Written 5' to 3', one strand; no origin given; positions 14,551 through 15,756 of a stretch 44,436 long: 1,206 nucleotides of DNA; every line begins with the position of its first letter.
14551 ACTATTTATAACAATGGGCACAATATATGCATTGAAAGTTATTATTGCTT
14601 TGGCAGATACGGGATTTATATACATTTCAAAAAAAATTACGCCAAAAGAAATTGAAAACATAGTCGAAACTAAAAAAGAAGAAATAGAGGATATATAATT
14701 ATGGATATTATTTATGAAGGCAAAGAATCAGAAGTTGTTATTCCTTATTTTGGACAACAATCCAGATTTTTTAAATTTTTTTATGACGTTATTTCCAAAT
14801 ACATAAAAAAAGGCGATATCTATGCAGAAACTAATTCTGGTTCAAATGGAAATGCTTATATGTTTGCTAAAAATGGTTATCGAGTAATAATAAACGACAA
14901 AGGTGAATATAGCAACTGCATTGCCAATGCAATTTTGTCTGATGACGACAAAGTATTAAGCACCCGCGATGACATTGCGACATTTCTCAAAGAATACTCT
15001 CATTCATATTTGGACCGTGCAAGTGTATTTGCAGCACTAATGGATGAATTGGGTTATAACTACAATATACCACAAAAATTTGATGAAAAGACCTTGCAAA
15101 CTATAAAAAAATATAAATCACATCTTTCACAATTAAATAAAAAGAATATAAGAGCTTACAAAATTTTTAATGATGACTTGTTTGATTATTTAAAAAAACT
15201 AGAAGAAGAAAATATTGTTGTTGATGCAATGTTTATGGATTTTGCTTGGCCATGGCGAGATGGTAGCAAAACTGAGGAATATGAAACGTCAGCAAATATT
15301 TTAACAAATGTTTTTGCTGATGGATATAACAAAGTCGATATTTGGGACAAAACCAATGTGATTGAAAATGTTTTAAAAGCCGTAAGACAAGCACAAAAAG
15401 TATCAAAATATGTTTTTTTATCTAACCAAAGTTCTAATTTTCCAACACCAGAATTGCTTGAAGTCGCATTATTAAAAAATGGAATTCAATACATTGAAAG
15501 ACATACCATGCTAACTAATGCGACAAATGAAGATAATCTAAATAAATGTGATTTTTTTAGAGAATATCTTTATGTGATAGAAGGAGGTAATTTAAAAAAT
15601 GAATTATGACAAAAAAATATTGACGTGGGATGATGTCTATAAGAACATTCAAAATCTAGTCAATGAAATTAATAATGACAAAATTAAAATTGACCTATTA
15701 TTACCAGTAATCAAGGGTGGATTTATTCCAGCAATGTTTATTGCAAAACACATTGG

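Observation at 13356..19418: Eight-gene WYL-fronted operon that reads like a base-to-modified-nucleotide pathway (candidate undescribed system)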

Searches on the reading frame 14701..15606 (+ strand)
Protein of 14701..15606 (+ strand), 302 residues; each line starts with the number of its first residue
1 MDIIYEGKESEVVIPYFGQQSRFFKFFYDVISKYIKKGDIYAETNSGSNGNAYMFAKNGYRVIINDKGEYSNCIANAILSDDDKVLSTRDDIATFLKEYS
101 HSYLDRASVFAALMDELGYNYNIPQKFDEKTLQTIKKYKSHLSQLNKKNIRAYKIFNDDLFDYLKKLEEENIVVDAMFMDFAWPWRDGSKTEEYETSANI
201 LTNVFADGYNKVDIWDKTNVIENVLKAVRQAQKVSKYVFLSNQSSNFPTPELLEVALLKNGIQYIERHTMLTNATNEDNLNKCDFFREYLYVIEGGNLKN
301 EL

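Call 3: search_protein_families(library=pfam, proteins=[window:14701-15606:+], max_evalue=0.1)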
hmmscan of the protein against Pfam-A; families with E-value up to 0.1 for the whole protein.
window:14701-15606:+ (302 aa): 2 families
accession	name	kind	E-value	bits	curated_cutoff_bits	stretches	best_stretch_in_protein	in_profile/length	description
PF13344.12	Hydrolase_6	-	0.047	14.2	27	0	214-301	9-94/101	Haloacid dehalogenase-like hydrolase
PF22431.2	COG2p_C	-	0.087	13.7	27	0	135-170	2-37/139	COG2p C-terminal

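Call 4: search_protein_families(library=ncbifam, proteins=[window:14701-15606:+], max_evalue=0.1)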
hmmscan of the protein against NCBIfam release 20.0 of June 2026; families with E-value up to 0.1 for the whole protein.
window:14701-15606:+ (302 aa): 1 family
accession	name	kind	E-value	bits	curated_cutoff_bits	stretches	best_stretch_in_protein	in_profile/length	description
NF005498.0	PRK07112.1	equivalog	0.018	14.5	250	1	125-178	181-235/258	enoyl-CoA hydratase/isomerase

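Call 6: search_protein_families(library=padloc, proteins=[window:14701-15606:+], max_evalue=0.01)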
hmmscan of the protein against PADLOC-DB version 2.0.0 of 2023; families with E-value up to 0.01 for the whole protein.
window:14701-15606:+ (302 aa): 3 families
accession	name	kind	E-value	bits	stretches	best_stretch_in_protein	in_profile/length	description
PDLC03385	MTase_II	-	3.4e-06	24.6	2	38-98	30-89/336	Type II methyltransferase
PDLC03257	MTase_II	-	0.00076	16.8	1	11-89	10-91/343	Type II methyltransferase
PDLC03298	MTase_II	-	0.0008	16.6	1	14-98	2-87/362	Type II methyltransferase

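Call 7: search_protein_families(library=phrogs, proteins=[window:14701-15606:+], max_evalue=0.001)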
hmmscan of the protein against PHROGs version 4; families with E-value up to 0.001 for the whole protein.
window:14701-15606:+ (302 aa): 1 family
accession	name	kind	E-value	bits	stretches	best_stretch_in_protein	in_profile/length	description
phrog_27806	-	other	1e-06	28.4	1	10-95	47-128/798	DNA methyltransferase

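Call 33: find_homologous_proteins(query=window:14701-15606:+, max_evalue=0.001)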
Query window:14701-15606:+ (302 aa): 201 proteins with E <= 0.001 among 935 candidates; the best 120 are listed.
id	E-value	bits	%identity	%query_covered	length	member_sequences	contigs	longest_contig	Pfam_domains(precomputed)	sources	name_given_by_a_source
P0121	7.4e-197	670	100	100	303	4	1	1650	-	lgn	-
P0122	1.6e-150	518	78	98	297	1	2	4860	-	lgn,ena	-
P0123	1.9e-122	426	64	98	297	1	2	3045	-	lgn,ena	-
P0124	4.5e-119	415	63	98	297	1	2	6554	PF02086.22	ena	-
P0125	2.7e-113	396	62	97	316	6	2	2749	-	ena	-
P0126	9.3e-113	394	64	98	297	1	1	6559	-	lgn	-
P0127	2.4e-111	390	62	98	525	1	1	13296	PF02592.21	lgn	-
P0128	1.6e-110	387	61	98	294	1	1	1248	-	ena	-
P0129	6.3e-110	385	63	99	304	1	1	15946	-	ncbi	-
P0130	5.1e-109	382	61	97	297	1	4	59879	-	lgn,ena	-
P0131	3.6e-108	379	60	98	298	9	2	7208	-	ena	-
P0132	4.4e-108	379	59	98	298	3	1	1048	-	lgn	-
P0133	5.4e-108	379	61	98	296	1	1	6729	-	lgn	-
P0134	2.5e-107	377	60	98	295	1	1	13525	-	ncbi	-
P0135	4.4e-107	376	59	98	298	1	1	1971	-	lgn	-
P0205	2.1e-101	357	57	98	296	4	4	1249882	-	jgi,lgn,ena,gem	-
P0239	5.4e-100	352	55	98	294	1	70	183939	-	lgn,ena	-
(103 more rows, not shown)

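Call 34: find_encoding_contigs(protein=P0205, flank=8000, max_places=2)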
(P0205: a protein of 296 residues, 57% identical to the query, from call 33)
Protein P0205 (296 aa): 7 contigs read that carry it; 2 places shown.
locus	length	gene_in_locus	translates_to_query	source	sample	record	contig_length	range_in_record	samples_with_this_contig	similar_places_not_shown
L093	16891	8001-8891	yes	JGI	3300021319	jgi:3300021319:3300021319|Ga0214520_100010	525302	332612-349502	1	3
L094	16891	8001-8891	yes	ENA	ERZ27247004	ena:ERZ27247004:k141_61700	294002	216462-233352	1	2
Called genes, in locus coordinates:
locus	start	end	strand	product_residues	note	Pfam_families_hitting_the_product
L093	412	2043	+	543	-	PF00133:tRNA-synt_1, PF01406:tRNA-synt_1e (faint), PF01921:tRNA-synt_1f (faint), PF09334:tRNA-synt_1g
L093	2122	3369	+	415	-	PF00871:Acetate_kinase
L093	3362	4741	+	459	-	PF01725:Ham1p_like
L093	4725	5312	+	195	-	PF02082:Rrf2 (faint), PF08279:HTH_11, PF13280:WYL (weak)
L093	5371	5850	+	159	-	PF00156:Pribosyltran, PF14681:UPRTase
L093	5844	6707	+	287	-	PF04055:Radical_SAM, PF13353:Fer4_12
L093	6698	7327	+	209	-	PF01712:dNK (weak), PF02223:Thymidylate_kin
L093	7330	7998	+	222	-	PF02592:Vut_1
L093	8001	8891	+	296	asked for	-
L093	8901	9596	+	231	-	PF01712:dNK (faint), PF13238:AAA_18, PF02223:Thymidylate_kin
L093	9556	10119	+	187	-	PF06941:NT5C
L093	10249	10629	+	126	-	-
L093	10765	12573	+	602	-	PF00501:AMP-binding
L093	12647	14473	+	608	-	PF00512:HisKA, PF02518:HATPase_c, PF00072:Response_reg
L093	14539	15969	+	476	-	PF03816:LytR_cpsA_psr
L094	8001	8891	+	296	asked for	-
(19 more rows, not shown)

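Call 35: find_encoding_contigs(protein=P0239, flank=8000, max_places=2)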
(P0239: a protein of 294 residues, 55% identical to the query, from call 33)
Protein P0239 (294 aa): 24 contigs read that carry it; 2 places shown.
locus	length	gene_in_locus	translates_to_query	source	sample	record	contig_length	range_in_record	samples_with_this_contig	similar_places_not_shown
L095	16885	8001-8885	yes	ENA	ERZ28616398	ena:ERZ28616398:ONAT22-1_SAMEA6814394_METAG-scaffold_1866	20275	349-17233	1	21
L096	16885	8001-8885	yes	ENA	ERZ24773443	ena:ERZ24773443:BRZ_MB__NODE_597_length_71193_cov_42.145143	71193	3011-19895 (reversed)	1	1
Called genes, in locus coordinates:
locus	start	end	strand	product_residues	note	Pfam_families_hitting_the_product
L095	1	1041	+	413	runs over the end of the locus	PF00871:Acetate_kinase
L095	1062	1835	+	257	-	-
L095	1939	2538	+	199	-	PF01725:Ham1p_like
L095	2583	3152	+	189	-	PF08279:HTH_11 (weak), PF13280:WYL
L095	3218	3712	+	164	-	PF00156:Pribosyltran, PF14681:UPRTase (weak)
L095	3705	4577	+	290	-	PF04055:Radical_SAM, PF13353:Fer4_12 (weak)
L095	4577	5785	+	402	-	PF13537:GATase_7 (weak), PF06508:QueC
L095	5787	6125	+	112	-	PF01242:PTPS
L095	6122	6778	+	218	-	PF13353:Fer4_12, PF04055:Radical_SAM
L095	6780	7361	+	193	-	PF01227:GTP_cyclohydroI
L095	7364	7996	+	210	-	PF01712:dNK, PF02223:Thymidylate_kin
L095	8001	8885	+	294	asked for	-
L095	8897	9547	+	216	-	PF01712:dNK (weak), PF02223:Thymidylate_kin, PF13189:Cytidylate_kin2 (weak), PF13238:AAA_18, PF13521:AAA_28 (weak), PF13671:AAA_33 (weak)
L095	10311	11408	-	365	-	PF14657:Arm-DNA-bind_4, PF14659:Phage_int_SAM_3, PF00589:Phage_integrase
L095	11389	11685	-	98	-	-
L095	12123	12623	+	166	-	PF12844:HTH_19, PF13560:HTH_31 (weak), PF01381:HTH_3, PF13443:HTH_26 (weak)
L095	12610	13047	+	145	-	-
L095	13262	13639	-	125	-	-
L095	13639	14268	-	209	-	-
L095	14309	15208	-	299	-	-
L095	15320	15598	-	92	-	PF01381:HTH_3, PF13443:HTH_26 (weak)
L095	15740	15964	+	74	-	PF01381:HTH_3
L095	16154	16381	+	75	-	PF01381:HTH_3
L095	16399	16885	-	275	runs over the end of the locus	PF01076:Mob_Pre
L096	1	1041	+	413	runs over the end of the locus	PF00871:Acetate_kinase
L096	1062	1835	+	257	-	-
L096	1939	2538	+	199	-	PF01725:Ham1p_like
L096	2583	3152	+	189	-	PF08279:HTH_11 (weak), PF13280:WYL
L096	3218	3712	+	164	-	PF00156:Pribosyltran, PF14681:UPRTase (weak)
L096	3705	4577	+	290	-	PF04055:Radical_SAM, PF13353:Fer4_12 (weak)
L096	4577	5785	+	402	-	PF13537:GATase_7 (weak), PF06508:QueC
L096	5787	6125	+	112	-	PF01242:PTPS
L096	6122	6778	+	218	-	PF13353:Fer4_12, PF04055:Radical_SAM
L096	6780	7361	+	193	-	PF01227:GTP_cyclohydroI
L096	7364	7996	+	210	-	PF01712:dNK, PF02223:Thymidylate_kin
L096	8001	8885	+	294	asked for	-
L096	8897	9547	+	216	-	PF01712:dNK (weak), PF02223:Thymidylate_kin, PF13189:Cytidylate_kin2 (weak), PF13238:AAA_18, PF13521:AAA_28 (weak), PF13671:AAA_33 (weak)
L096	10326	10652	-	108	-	-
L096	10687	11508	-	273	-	PF04018:VCA0040-like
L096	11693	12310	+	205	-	-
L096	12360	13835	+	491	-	PF03853:YjeF_N, PF01256:Carb_kinase, PF02110:HK (faint)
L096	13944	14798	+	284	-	-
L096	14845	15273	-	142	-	-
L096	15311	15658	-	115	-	-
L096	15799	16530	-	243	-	PF00072:Response_reg (weak), PF04397:LytTR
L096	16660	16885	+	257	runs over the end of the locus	PF05822:UMPH-1, PF12710:HAD (faint)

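Call 40: search_dna_similar(query=window:14701-15606:+, collection=phages, mode=protein, max_evalue=0.001, max_rows=15)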
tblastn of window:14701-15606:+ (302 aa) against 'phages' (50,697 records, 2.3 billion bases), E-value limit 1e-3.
No match.

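Call 46: search_solved_structures(query=A2, max_evalue=1, show_alignments=2)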
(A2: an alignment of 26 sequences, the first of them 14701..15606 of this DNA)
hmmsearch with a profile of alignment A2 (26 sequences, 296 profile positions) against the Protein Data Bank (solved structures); distinct sequences matched with E-value up to 1: 0.

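Call 51: predict_structure(alignment_id=A2)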
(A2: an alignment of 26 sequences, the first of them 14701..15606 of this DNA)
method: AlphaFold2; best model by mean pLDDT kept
length: 302 residues; sequences in the alignment: 26
mean_pLDDT: 87.0   pTM: 0.88
mean pLDDT of the five models: 87.0, 87.0, 86.7, 85.4, 84.7
residues with pLDDT >= 90: 171; 70-90: 102; 50-70: 21; < 50: 8
segments of 3 or more residues with pLDDT < 50: 299-302
pLDDT, mean of each block of 10 residues (from residue 1): 67 79 88 97 79 95 91 93 82 91 94 90 91 98 97 93 95 94 82 81 83 88 96 96 89 96 93 59 72 72 30
secondary structure, 60 per line:
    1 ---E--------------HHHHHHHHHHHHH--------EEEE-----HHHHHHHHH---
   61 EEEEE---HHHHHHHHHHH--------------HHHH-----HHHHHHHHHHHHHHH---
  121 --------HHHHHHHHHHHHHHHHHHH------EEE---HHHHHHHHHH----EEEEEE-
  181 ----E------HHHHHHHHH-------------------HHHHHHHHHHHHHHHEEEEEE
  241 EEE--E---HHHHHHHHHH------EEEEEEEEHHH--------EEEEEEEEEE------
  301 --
elements in order: H19-31 E40-43 H49-57 E61-65 H69-79 H94-97 H103-117 H129-147 E154-156 H160-169 E174-179 H192-200 H220-234 E235-243 H250-259 E266-273 E285-294

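Call 55: fold_search(model_id=the predicted structure, library=pdb)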
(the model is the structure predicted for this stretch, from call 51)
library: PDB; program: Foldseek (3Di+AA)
matches with E <= 10: 1502; with E <= 0.001: 66
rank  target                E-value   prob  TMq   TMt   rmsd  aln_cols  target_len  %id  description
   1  7ble_B                1.4e-05  1.00  0.37  0.42   8.7       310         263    9  Co-crystal structure of Human Nicotinamide N-methyltransferase (NNMT) with the tricyclic inhibitor (3) (released 2021-03-17)
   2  2onz_B                2.0e-05  1.00  0.40  0.44   9.9       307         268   10  Structure of K57A hPNMT with inhibitor 7-(N-4-chlorophenylaminosulfonyl)-THIQ and AdoHcy (released 2007-10-09)
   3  1wy7_D                2.5e-05  1.00  0.37  0.51   8.4       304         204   10  crystal structure of a putative RNA methyltransferase PH1948 from Pyrococcus horikoshii (released 2005-12-13)
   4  3rod_A                2.6e-05  1.00  0.38  0.43   9.3       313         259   10  Methyltransferase (released 2011-09-07)
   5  2g71_A                3.0e-05  1.00  0.40  0.45   9.9       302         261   10  Structure of hPNMT with inhibitor 3-fluoromethyl-7-trifluoropropyl-THIQ and AdoHcy (released 2007-02-13)
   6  3rod_D                3.4e-05  1.00  0.36  0.41   9.5       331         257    9  Methyltransferase (released 2011-09-07)
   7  2an4_A                3.8e-05  1.00  0.40  0.46   9.8       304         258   10  Structure of PNMT complexed with S-adenosyl-L-homocysteine and the acceptor substrate octopamine (released 2006-03-14)
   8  3hcc_A                3.8e-05  1.00  0.37  0.42   9.5       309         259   10  Crystal Structure of hPNMT in Complex With anti-9-amino-5-(trifluromethyl) benzonorbornene and AdoHcy (released 2009-08-25)
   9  4dmg_A                4.0e-05  1.00  0.43  0.35   6.6       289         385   11  Thermus thermophilus m5C1942 methyltransferase RlmO (released 2012-06-27)
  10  1wy7_C                4.0e-05  1.00  0.39  0.54   8.2       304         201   11  crystal structure of a putative RNA methyltransferase PH1948 from Pyrococcus horikoshii (released 2005-12-13)
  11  21ln_A                4.0e-05  1.00  0.41  0.48  10.2       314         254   10  Crystal structure of compound 2 bound to human Nicotinamide N-methyltransferase (released 2026-03-11)
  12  3vse_D                4.6e-05  1.00  0.45  0.36   6.4       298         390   10  Crystal structure of methyltransferase (released 2013-04-10)
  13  3hca_B                4.6e-05  1.00  0.41  0.46  10.1       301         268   10  Crystal Structure of E185Q hPNMT in Complex With Octopamine and AdoHcy (released 2009-08-25)
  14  6chh_D                5.5e-05  1.00  0.40  0.47  10.5       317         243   11  Structure of human NNMT in complex with bisubstrate inhibitor MS2756 (released 2018-06-13)
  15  2ony_A                6.7e-05  1.00  0.40  0.46   9.9       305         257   10  Structure of hPNMT with inhibitor 7-(N-4-chlorophenylaminosulfonyl)-THIQ and AdoHcy (released 2007-10-09)
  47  2ore_D                5.2e-04  0.99  0.39  0.46   8.6       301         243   14  Binary Structure of Escherichia coli DNA Adenine Methyltransferase and S-adenosylhomocysteine (released 2007-06-26)
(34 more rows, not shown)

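Call 57: search_protein_representatives(alignment_id=A2)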
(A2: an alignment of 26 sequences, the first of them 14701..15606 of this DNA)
Query: 26 sequences, 296 profile positions. Proteins with E-value up to 0.001 (for the whole library): 84; up to 1e-10: 48; up to 1e-30: 22. The best 84 are listed.
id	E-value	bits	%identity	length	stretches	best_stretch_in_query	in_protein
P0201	5.3e-151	518.5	-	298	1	1-295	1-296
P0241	2.7e-89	316.0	-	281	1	1-292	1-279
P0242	1.7e-86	306.8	-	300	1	7-295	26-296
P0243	9.2e-67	242.0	-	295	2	102-293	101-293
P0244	2.7e-63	230.6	-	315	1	6-295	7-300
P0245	2.5e-60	220.9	-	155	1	136-293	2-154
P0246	9.0e-47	176.4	-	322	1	11-294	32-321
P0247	4.3e-46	174.1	-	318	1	14-295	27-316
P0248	5.0e-46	173.9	-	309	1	4-294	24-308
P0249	1.0e-45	172.9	-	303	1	14-293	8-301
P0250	1.4e-45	172.5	-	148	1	203-295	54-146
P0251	1.9e-45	172.0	-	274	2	98-291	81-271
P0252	1.3e-40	156.1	-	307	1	8-291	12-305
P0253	1.6e-40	155.8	-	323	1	13-295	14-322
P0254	1.5e-39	152.7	-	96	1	215-295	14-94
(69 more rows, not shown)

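Call 60: search_protein_families(library=pfam, proteins=[L095:1062-1832:+, L095:8897-9544:+, L095:4577-5782:+], max_evalue=0.01)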
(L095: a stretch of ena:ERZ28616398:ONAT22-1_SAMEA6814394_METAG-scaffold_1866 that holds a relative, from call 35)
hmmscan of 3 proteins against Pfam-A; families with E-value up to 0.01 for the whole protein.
L095:1062-1832:+ (257 aa): 0 families

L095:8897-9544:+ (216 aa): 10 families
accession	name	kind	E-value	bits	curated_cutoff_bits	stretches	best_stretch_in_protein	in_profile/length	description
PF02223.23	Thymidylate_kin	-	5.2e-15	56.1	27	1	5-171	1-177/185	Thymidylate kinase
PF13238.12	AAA_18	-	6.9e-10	39.9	29.4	1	3-138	1-117/128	AAA domain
PF01712.25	dNK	-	5.9e-07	29.9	27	1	4-185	2-178/203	Deoxynucleoside kinase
PF13189.12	Cytidylate_kin2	-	3.1e-06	27.9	28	1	3-143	2-142/176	Cytidylate kinase-like family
PF13671.12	AAA_33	-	3.4e-06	27.8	27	1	5-136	4-122/143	AAA domain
PF13521.12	AAA_28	-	5.6e-06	27.1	27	1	2-169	1-159/164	AAA domain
PF13207.12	AAA_17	-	7.8e-05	23.4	27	0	7-30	2-25/136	AAA domain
PF02224.24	Cytidylate_kin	-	0.00032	20.9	26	1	3-30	1-28/211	Cytidylate kinase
PF00004.35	AAA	-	0.0016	19.3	21.2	1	6-36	4-34/131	ATPase family associated with various cellular activities (AAA)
PF01202.28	SKI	-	0.009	16.6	22.1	0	10-30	2-22/159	Shikimate kinase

L095:4577-5782:+ (402 aa): 7 families
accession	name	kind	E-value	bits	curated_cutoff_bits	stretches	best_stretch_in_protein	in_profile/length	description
PF06508.19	QueC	-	1.1e-59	202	22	1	182-389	1-209/210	Queuosine biosynthesis protein QueC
PF13537.11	GATase_7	-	2e-07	31.5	25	1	51-150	8-121/123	Glutamine amidotransferase domain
PF13522.11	GATase_6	-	0.00013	22.4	27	1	37-145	11-129/130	Glutamine amidotransferase domain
PF00733.27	Asn_synthase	-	0.00018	21.7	21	1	188-236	25-73/354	Asparagine synthase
PF01171.26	ATP_bind_3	-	0.0016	18.7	27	1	184-243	3-67/182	PP-loop family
PF02540.23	NAD_synthase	-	0.003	17.1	21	1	174-258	12-96/242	NAD synthase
PF02568.20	ThiI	-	0.0075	16.3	20.5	0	181-235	4-58/197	Thiamine biosynthesis protein (ThiI)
